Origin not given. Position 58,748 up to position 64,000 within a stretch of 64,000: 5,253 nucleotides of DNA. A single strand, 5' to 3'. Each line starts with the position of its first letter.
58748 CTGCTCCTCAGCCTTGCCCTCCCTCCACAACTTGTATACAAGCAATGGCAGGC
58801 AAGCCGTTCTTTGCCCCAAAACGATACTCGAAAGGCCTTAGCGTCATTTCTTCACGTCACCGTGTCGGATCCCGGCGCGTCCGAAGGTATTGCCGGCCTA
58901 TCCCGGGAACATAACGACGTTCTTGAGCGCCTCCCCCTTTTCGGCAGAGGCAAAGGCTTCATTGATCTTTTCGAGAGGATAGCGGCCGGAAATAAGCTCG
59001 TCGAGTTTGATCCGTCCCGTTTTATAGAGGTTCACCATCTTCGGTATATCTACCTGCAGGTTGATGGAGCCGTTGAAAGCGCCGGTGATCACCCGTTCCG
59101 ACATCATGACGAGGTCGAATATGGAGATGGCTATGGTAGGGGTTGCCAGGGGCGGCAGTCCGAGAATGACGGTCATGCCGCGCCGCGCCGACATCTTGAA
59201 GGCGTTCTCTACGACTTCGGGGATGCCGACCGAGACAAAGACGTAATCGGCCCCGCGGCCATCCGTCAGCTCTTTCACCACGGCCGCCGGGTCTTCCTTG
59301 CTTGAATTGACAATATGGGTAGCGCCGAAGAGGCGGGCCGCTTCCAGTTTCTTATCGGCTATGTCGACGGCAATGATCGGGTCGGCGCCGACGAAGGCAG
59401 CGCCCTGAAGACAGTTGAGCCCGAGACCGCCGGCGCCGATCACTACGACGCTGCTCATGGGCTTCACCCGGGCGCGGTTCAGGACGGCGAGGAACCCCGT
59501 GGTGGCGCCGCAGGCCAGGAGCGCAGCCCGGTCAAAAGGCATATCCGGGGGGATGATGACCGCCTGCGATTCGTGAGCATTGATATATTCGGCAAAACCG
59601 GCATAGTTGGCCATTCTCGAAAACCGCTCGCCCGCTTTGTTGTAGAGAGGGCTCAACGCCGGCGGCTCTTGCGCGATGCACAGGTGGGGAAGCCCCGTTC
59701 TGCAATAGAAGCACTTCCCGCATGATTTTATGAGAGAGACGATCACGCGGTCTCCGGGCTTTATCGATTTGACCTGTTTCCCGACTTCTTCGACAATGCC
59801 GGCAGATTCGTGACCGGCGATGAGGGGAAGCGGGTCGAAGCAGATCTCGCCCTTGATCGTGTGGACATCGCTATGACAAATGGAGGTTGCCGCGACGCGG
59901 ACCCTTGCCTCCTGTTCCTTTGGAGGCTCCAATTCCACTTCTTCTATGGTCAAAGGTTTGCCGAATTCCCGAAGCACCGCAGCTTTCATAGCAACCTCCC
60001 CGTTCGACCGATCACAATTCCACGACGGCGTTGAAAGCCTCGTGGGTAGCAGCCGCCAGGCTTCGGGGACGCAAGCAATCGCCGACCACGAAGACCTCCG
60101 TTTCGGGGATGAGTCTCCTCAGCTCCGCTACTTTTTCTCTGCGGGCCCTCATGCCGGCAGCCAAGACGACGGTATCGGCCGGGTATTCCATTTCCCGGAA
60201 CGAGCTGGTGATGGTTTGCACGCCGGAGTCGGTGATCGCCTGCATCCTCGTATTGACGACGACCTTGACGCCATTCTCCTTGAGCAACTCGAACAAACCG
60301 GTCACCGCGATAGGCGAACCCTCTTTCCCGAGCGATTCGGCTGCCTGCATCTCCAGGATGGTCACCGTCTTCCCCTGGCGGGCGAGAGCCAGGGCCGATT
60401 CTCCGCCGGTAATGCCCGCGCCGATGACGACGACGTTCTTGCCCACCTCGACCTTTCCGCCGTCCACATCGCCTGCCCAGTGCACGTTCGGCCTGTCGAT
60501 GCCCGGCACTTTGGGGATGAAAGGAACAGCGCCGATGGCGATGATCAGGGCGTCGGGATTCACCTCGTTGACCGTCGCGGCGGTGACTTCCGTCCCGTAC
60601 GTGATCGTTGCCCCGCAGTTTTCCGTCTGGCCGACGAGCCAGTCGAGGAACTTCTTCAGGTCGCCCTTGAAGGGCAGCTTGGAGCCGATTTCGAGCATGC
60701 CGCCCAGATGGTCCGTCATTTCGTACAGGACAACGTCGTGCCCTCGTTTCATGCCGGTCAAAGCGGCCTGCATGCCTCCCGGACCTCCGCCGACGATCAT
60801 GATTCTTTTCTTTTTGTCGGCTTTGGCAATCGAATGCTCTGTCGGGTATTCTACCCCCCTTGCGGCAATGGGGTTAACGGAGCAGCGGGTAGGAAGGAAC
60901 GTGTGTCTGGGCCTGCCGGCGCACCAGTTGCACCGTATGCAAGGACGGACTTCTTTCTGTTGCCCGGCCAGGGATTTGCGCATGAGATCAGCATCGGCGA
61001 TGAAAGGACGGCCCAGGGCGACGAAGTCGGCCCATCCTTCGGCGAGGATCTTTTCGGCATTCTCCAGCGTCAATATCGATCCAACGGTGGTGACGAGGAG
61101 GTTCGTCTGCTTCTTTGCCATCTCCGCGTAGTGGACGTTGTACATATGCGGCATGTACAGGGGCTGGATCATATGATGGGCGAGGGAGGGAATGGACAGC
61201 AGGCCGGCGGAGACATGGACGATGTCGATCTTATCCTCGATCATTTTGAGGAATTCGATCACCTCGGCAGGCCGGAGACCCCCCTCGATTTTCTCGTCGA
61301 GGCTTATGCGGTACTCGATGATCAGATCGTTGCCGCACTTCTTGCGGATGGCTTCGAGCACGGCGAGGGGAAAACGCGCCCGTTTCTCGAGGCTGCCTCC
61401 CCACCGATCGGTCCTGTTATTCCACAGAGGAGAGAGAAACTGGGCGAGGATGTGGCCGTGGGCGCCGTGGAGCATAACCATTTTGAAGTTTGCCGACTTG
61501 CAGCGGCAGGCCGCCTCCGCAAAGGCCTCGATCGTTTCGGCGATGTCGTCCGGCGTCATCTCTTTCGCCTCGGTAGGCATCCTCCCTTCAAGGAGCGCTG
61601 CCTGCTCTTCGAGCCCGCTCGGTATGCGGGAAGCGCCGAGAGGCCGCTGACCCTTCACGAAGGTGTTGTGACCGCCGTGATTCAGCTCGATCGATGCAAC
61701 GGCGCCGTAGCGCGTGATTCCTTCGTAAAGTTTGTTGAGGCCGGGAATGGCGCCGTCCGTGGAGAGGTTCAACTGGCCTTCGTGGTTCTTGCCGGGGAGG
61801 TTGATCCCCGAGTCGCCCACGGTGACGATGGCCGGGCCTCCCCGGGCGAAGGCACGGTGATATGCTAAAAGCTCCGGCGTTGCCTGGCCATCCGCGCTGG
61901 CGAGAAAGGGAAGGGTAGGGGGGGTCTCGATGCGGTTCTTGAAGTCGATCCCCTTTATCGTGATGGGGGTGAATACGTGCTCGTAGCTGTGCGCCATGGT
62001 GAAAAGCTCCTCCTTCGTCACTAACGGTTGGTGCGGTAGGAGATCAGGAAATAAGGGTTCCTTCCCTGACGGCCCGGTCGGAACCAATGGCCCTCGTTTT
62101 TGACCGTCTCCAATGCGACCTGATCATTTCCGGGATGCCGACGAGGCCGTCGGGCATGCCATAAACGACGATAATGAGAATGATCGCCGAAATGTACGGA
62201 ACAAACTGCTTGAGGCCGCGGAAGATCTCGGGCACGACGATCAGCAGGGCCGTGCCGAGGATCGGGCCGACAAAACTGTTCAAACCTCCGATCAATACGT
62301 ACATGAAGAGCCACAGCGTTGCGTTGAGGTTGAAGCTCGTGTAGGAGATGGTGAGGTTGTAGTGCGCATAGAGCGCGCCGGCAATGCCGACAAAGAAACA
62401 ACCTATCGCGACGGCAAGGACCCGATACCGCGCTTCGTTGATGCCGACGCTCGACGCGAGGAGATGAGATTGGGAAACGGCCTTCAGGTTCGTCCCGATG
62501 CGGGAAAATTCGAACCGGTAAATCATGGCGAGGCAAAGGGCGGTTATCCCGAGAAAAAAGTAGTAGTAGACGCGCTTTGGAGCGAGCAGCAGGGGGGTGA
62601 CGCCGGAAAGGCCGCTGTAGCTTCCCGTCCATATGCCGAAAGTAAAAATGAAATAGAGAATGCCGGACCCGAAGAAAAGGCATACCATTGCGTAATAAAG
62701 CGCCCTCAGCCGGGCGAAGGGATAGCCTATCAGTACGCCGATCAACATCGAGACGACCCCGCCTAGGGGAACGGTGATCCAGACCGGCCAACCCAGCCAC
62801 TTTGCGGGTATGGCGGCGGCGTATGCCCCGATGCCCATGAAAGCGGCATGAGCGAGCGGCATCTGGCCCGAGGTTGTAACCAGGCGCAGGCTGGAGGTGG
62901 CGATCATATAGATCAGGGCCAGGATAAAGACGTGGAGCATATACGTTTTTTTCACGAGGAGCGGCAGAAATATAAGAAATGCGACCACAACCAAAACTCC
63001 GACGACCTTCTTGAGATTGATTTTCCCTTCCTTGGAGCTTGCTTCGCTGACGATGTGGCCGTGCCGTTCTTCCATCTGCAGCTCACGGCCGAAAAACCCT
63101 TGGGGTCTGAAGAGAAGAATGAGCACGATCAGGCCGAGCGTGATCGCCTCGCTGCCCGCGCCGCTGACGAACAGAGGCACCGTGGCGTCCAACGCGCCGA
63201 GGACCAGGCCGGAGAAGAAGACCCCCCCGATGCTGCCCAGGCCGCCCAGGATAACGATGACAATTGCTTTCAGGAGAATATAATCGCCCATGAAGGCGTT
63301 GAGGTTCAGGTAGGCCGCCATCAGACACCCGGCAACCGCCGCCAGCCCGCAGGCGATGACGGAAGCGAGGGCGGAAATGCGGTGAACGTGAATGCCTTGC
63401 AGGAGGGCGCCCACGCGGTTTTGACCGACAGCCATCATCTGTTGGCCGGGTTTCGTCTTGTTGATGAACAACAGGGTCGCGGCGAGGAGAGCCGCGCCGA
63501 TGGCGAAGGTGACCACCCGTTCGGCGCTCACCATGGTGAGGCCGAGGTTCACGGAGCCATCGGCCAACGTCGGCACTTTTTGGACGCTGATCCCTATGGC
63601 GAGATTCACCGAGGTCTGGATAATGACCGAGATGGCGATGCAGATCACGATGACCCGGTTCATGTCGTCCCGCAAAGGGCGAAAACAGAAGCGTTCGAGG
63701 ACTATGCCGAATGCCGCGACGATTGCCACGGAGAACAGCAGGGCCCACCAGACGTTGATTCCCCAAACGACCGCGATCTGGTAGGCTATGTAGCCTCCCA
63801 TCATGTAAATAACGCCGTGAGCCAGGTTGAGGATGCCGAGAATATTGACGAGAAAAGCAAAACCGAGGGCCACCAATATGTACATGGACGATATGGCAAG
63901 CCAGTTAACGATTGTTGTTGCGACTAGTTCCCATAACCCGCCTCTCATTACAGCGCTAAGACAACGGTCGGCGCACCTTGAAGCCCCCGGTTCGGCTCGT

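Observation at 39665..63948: Unrecognised combination: split PEP-synthase-like kinase, biotin-less carboxyltransferase, UbiX without UbiD, twin UPF0261 proteins and an OYE reductase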

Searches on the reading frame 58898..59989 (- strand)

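Call 4: search_protein_families(library=pfam, proteins=[window:58898-59989:-])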
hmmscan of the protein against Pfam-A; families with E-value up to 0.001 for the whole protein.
window:58898-59989:- (363 aa): 4 families
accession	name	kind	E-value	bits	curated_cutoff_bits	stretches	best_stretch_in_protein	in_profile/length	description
PF08240.17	ADH_N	-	1e-27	96.9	23.5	1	25-147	2-103/104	Alcohol dehydrogenase GroES-like domain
PF00107.32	ADH_zinc_N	-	1.5e-27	96.6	31.8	1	188-321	1-126/129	Zinc-binding dehydrogenase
PF16912.11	Glu_dehyd_C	-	8.3e-10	38.9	34.9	1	169-360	23-210/211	Glucose dehydrogenase C-terminus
PF13602.12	ADH_zinc_N_2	-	7.9e-08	33.7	27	1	221-354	1-128/134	Zinc-binding dehydrogenase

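Call 7: search_protein_families(library=ncbifam, proteins=[window:58898-59989:-], max_evalue=0.001)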
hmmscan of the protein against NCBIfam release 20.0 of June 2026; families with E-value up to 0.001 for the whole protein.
window:58898-59989:- (363 aa): 24 families
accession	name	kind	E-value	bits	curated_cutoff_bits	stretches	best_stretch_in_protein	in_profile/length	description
TIGR03989.1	Rxyl_3153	subfamily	1.4e-100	337.1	440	1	2-361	3-370/370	NDMA-dependent alcohol dehydrogenase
TIGR03451.1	mycoS_dep_FDH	equivalog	1.4e-77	260.9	512.9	1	2-361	3-358/358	S-(hydroxymethyl)mycothiol dehydrogenase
TIGR02818.1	adh_III_F_hyde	equivalog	4.3e-71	239.9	543.95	1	2-360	3-367/368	S-(hydroxymethyl)glutathione dehydrogenase/class III alcohol dehydrogenase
TIGR00692.1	tdh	equivalog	2.2e-44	151.9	458.35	1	14-360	12-339/340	L-threonine 3-dehydrogenase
NF041097.1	keto_inos_dh_IolM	equivalog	3.1e-41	141.3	450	1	15-360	42-388/389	scyllo-inosose 3-dehydrogenase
NF047908.1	AldhRedAhr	equivalog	1.2e-40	139.5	470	1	6-360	9-333/335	NADPH-dependent aldehyde reductase Ahr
NF003808.0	PRK05396.1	equivalog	2.4e-40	138.5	380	1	1-359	1-338/341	L-threonine 3-dehydrogenase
NF010344.0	PRK13771.1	subfamily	1.4e-39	136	349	1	1-354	1-325/334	putative alcohol dehydrogenase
NF006940.0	PRK09422.1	equivalog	1.2e-38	133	344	1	1-307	1-286/338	alcohol dehydrogenase AdhP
TIGR03366.1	HpnZ_proposed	hypoth_equivalog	8e-38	130.4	328.1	1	24-278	4-254/315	putative phosphonate catabolism associated alcohol dehydrogenase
NF007642.0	PRK10309.1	equivalog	2.3e-33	115.9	550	1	14-349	14-333/347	galactitol-1-phosphate 5-dehydrogenase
NF007489.0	PRK10083.1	equivalog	9.8e-33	113.5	376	1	8-353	7-327/339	Zn-dependent oxidoreductase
NF041172.1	AcrlCoa_red_Thmprot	equivalog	3.4e-31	108.4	500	1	1-357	1-329/334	acryloyl-CoA reductase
TIGR03201.1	dearomat_had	equivalog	3.1e-30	105.5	338.65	1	7-362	5-349/349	6-hydroxycyclohex-1-ene-1-carbonyl-CoA dehydrogenase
TIGR02824.1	quinone_pig3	subfamily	2.7e-28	98.9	296.8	2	118-359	80-322/325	putative NAD(P)H quinone oxidoreductase, PIG3 family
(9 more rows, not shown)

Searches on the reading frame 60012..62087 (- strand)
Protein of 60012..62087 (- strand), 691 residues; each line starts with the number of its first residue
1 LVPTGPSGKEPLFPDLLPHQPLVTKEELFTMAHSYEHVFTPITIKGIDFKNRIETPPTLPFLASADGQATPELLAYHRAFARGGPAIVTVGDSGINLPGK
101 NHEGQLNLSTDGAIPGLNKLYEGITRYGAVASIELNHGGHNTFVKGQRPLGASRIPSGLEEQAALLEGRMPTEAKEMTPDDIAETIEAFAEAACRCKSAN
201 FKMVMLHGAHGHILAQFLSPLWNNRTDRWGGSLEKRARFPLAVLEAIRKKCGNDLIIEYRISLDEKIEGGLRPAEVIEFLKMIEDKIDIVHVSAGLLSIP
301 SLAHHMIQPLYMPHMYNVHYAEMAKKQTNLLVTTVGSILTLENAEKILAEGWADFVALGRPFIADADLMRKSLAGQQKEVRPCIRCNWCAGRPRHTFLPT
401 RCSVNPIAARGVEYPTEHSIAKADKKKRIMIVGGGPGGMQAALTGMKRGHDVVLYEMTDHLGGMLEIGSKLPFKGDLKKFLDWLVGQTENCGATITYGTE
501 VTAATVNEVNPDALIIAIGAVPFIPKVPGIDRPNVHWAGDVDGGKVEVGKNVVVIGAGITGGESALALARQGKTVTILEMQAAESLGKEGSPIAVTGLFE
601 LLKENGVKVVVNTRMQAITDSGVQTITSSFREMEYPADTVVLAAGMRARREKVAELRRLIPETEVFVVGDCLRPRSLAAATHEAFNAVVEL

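Call 5: search_protein_families(library=pfam, proteins=[window:60012-62087:-], max_evalue=0.1)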
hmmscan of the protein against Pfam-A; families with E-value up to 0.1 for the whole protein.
window:60012-62087:- (691 aa): 17 families
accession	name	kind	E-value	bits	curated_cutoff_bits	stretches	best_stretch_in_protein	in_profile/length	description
PF00724.26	Oxidored_FMN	-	5.5e-65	220.3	27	1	38-375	2-338/342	NADH:flavin oxidoreductase / NADH oxidase family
PF07992.20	Pyr_redox_2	-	1.4e-26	94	26.1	1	428-681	2-288/291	Pyridine nucleotide-disulphide oxidoreductase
PF01266.30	DAO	-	4.8e-14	53.1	27.9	2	552-581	2-31/353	FAD dependent oxidoreductase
PF13738.12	Pyr_redox_3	-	7.5e-14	52.1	30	1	506-650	120-271/305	Pyridine nucleotide-disulphide oxidoreductase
PF00070.33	Pyr_redox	-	9.2e-12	45.8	22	1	551-624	1-72/82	Pyridine nucleotide-disulphide oxidoreductase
PF12831.13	FAD_oxidored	-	2.5e-11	43.9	27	2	429-475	2-48/416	FAD dependent oxidoreductase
PF13450.12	NAD_binding_8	-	3.4e-11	43.7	21.9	2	431-464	1-34/68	NAD(P)-binding Rossmann-like domain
PF00890.30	FAD_binding_2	-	9.9e-08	32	20.4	2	552-659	2-97/414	FAD binding domain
PF01134.28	GIDA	-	1.6e-07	31.2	22.1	2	429-464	2-38/391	Glucose inhibited division protein A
PF03486.20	HI0933_like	-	2e-07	31.1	50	1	428-465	2-39/244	HI0933-like protein Rossmann domain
PF01494.25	FAD_binding_3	-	8.2e-06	25.7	22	1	551-608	3-59/349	FAD binding domain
PF01262.27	AlaDh_PNT_C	-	0.00046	20.1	23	1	546-583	23-62/214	Alanine dehydrogenase/PNT, C-terminal domain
PF03721.20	UDPG_MGDP_dh_N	-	0.00062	19.8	27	1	551-622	2-78/187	UDP-glucose/GDP-mannose dehydrogenase family, NAD binding domain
PF13434.12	Lys_Orn_oxgnase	-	0.0016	18.1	21.3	1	502-579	139-218/339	L-lysine 6-monooxygenase/L-ornithine 5-monooxygenase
PF01593.30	Amino_oxidase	-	0.0019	18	19.8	0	438-463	3-28/443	Flavin containing amine oxidoreductase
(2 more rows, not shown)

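Call 7: search_protein_families(library=ncbifam, proteins=[window:60012-62087:-], max_evalue=0.001)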
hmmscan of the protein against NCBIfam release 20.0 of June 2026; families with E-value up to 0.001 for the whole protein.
window:60012-62087:- (691 aa): 112 families (the best 25 are shown)
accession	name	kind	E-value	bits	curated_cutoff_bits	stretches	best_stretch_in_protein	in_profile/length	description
NF041087.1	bile_acid_BaiCD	equivalog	4.2e-129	431.5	825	1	35-689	1-640/642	bile acid Fe-S flavoenzyme BaiCD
NF045599.1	bili_reduct_long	exception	1.4e-114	383.7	750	1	39-690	2-640/641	bilirubin reductase, long form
TIGR03997.1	mycofact_OYE_2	equivalog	1.5e-113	380.4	793.15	1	37-686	1-640/645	mycofactocin system FadH/OYE family oxidoreductase 2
NF010047.0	PRK13523.1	equivalog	5.2e-54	183.5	431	1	37-371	4-319/339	NADPH dehydrogenase NamA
NF045592.1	bili_reduct_N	equivalog_domain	3e-53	181.2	425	1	38-390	2-349/363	bilirubin reductase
TIGR03996.1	mycofact_OYE_1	hypoth_equivalog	1.5e-50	172.4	627.9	1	72-683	35-628/633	mycofactocin system FadH/OYE family oxidoreductase 1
NF006101.0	PRK08255.1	equivalog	4.4e-46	157.3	1078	1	31-377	392-735/768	bifunctional salicylyl-CoA 5-hydroxylase/oxidoreductase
NF007899.0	PRK10605.1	subfamily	3.6e-28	98.9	403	1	35-371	3-336/365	N-ethylmaleimide reductase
NF009410.0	PRK12771.1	subfamily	1.8e-18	66.4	516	1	418-660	130-394/566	NAD(P)-binding protein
NF003437.0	PRK04965.1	equivalog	4.5e-16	58.8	392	1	501-650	90-241/378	NADH:flavorubredoxin reductase NorW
TIGR02053.1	MerA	equivalog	9.3e-16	57.9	454.45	1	494-651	112-271/465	mercury(II) reductase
TIGR01350.1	lipoamide_DH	equivalog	2.3e-15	56.3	408.8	1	503-653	121-274/461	dihydrolipoyl dehydrogenase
NF007123.0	PRK09564.1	equivalog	1.1e-13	50.7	458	1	506-654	99-252/444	CoA-disulfide reductase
NF003585.0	PRK05249.1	equivalog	5.4e-13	48.4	465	2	502-652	130-277/464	Si-specific NAD(P)(+) transhydrogenase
NF046103.1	NOXase_Strep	equivalog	6.4e-13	48.5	600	1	508-651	99-247/442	H2O-forming NADH oxidase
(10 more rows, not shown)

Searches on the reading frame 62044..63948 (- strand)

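Call 5: search_protein_families(library=pfam, proteins=[window:62044-63948:-], max_evalue=0.1)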
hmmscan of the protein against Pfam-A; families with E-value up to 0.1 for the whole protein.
window:62044-63948:- (634 aa): 1 family
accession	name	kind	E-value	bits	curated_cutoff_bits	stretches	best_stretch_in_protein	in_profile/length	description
PF02653.21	BPD_transp_2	-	8.7e-64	215.7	26.8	2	13-278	2-269/269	Branched-chain amino acid transport system / permease component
